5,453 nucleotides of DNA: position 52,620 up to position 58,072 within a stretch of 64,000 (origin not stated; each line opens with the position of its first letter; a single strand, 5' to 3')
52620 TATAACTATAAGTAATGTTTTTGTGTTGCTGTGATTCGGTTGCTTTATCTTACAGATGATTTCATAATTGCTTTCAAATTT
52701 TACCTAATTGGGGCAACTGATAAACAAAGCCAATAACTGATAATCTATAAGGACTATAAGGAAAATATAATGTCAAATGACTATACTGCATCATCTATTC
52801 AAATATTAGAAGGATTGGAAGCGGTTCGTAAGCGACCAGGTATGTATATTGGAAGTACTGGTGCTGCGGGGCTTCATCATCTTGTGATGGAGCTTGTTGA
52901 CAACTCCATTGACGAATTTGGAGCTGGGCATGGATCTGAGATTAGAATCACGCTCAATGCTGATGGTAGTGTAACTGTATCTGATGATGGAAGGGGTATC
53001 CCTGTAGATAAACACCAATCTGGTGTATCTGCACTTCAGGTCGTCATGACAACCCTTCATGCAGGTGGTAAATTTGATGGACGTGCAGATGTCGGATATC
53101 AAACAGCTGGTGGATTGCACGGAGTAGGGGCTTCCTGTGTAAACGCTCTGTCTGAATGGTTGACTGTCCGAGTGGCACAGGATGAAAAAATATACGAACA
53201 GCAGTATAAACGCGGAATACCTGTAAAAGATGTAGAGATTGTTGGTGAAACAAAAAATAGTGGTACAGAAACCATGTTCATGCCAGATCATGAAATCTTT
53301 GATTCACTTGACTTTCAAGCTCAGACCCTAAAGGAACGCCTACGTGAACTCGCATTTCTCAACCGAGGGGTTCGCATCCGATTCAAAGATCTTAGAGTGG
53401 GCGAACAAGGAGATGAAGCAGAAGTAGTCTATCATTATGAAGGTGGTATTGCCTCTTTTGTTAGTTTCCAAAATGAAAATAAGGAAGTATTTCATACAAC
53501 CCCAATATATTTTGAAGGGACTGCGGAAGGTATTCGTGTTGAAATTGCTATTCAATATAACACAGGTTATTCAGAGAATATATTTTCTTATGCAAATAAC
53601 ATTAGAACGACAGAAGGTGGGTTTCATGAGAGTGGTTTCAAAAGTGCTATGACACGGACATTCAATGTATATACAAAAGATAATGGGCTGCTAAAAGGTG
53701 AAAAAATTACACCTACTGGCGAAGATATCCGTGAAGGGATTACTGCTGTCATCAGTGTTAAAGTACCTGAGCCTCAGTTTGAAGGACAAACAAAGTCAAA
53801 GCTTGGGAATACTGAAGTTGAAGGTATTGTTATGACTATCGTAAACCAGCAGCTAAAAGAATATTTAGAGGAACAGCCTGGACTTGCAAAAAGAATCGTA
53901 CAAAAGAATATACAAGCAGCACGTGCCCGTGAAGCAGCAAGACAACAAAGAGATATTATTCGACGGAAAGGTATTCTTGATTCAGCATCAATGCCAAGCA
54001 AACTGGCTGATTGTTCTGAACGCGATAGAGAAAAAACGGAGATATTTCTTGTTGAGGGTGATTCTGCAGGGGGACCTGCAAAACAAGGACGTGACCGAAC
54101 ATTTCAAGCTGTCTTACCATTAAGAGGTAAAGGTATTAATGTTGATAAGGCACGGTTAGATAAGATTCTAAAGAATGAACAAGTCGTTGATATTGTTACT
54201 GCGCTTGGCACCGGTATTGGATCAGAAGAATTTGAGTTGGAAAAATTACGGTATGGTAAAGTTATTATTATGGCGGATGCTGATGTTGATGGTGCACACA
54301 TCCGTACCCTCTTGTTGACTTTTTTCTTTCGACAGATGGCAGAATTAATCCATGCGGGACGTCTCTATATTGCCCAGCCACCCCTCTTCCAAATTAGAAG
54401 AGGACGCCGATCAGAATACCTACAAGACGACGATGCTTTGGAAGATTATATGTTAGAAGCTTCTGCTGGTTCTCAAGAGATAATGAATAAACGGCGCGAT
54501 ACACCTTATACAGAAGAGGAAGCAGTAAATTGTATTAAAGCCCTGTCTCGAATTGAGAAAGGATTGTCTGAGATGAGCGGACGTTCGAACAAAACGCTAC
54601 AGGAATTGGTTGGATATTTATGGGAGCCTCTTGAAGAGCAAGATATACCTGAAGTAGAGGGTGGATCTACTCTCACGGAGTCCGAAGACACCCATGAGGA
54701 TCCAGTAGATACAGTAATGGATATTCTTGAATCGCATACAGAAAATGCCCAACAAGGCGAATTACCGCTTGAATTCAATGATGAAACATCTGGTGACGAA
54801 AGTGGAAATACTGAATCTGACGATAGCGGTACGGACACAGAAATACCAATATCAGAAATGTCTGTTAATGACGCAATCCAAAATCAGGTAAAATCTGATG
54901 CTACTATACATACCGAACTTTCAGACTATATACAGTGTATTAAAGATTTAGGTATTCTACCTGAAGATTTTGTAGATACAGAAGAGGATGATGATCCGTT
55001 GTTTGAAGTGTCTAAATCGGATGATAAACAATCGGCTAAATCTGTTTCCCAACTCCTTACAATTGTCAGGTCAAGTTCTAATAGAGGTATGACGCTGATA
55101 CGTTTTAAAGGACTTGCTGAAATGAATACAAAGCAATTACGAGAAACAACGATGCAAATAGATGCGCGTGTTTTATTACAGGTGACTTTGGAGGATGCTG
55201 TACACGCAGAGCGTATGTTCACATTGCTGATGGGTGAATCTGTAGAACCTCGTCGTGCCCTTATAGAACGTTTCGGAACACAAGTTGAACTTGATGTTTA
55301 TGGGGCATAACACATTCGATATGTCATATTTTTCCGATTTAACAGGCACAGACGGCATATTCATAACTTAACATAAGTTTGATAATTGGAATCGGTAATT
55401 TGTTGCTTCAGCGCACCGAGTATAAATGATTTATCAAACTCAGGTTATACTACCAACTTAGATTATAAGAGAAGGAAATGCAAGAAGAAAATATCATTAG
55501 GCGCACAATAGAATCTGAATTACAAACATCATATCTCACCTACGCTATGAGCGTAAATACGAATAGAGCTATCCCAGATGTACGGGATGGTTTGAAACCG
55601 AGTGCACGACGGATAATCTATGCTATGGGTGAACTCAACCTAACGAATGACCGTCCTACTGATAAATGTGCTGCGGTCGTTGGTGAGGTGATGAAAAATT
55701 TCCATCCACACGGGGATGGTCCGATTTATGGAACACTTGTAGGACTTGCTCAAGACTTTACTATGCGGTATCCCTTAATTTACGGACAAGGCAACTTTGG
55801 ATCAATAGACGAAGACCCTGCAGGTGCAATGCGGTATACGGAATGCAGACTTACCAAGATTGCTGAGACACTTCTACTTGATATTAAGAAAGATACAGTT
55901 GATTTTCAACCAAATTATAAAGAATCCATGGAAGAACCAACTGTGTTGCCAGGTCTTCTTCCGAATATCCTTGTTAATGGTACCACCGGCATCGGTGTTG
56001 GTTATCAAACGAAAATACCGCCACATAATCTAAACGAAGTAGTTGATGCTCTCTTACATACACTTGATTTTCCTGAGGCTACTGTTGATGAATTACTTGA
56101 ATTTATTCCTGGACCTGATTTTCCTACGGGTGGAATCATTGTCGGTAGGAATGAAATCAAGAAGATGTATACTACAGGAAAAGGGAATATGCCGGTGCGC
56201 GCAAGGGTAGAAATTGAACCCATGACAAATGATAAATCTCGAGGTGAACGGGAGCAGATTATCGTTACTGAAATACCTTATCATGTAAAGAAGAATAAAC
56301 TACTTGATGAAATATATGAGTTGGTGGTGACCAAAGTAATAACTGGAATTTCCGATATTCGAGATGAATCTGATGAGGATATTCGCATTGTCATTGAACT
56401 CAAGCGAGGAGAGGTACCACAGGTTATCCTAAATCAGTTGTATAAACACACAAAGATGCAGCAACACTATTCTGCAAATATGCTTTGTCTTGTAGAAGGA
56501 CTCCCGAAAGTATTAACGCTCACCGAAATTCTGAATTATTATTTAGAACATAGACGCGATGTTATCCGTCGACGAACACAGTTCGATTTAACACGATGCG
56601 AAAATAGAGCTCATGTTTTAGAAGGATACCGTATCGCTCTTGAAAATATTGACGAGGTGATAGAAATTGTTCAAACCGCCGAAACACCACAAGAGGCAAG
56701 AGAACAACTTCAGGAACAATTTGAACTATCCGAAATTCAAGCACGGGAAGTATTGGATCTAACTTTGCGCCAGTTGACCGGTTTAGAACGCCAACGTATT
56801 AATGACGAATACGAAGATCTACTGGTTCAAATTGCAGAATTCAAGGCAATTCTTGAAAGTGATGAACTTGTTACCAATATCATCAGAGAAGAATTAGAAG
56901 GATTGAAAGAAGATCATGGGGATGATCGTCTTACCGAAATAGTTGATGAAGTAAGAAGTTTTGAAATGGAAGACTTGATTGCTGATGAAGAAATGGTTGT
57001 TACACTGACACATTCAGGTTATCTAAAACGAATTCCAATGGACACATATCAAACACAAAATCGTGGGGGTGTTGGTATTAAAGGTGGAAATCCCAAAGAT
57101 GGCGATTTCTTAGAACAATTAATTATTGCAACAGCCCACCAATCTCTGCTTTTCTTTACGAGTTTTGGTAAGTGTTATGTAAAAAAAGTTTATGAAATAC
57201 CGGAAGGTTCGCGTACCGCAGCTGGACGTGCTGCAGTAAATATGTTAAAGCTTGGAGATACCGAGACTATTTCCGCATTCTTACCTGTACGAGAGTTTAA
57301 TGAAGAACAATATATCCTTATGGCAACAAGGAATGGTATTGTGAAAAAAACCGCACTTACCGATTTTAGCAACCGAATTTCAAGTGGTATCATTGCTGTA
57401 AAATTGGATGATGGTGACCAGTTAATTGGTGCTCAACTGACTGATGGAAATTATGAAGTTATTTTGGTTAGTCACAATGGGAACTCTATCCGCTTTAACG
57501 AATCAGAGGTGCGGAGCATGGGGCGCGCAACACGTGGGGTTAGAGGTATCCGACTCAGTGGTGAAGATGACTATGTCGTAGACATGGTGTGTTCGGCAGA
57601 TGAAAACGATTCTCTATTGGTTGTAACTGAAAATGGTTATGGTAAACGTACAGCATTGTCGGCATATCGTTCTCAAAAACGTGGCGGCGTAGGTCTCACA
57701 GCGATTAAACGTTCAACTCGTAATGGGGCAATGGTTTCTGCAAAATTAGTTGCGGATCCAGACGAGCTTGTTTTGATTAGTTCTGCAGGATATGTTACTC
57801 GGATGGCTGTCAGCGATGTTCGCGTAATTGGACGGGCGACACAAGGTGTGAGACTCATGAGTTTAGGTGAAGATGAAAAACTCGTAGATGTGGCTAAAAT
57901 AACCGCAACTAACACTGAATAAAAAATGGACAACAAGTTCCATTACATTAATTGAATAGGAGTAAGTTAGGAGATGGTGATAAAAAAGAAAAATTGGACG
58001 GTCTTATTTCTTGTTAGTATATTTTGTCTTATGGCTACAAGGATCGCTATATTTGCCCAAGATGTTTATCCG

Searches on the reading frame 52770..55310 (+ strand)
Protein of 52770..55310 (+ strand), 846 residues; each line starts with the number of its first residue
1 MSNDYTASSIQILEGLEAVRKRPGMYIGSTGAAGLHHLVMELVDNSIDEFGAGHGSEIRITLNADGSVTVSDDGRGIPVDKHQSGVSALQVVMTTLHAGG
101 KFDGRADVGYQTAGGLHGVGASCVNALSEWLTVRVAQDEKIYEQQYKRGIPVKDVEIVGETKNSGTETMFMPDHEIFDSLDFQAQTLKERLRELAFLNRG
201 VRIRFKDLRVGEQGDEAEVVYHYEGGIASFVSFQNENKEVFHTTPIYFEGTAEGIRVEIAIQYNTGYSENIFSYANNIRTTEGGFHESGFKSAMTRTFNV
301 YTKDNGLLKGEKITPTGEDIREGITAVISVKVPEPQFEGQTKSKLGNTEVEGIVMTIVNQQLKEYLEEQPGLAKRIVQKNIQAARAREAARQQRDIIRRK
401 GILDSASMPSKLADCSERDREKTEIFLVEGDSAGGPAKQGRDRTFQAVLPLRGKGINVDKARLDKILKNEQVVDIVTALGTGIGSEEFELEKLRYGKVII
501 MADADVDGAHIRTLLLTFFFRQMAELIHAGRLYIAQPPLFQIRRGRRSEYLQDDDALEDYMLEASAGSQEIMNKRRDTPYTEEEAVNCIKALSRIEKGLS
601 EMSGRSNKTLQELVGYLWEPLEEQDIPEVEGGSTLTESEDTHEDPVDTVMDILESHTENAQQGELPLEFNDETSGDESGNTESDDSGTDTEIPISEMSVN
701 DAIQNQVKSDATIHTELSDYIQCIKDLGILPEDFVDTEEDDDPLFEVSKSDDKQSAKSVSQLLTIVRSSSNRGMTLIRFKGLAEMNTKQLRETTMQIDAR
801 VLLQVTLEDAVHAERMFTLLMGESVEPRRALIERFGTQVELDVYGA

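Call 29: search_protein_families(library=pfam, proteins=[window:52770-55310:+], max_evalue=0.001)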
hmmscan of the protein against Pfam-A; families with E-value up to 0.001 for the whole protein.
window:52770-55310:+ (846 aa): 4 families
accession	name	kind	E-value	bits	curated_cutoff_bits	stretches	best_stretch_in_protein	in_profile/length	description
PF00204.31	DNA_gyraseB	-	4.7e-61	205.7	27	1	226-395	1-172/173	DNA gyrase B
PF00986.26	DNA_gyraseB_C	-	1.7e-21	76.6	29.8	1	773-833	3-63/63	DNA gyrase B subunit, carboxyl terminus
PF01751.28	Toprim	-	2.4e-16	60.1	23.1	1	424-536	1-95/96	Toprim domain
PF02518.31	HATPase_c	-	4.9e-15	56.4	26.4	1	33-135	4-93/111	Histidine kinase-, DNA gyrase B-, and HSP90-like ATPase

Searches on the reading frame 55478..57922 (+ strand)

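Call 29: search_protein_families(library=pfam, proteins=[window:55478-57922:+], max_evalue=0.001)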
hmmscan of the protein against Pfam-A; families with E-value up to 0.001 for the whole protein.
window:55478-57922:+ (814 aa): 2 families
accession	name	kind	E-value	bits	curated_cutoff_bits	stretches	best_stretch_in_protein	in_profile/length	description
PF00521.26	DNA_topoisoIV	-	2e-155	518.4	31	1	30-474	1-432/432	DNA gyrase/topoisomerase IV, subunit A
PF03989.18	DNA_gyraseA_C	-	3.3e-69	228.5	27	6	762-807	1-46/48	DNA gyrase C-terminal domain, beta-propeller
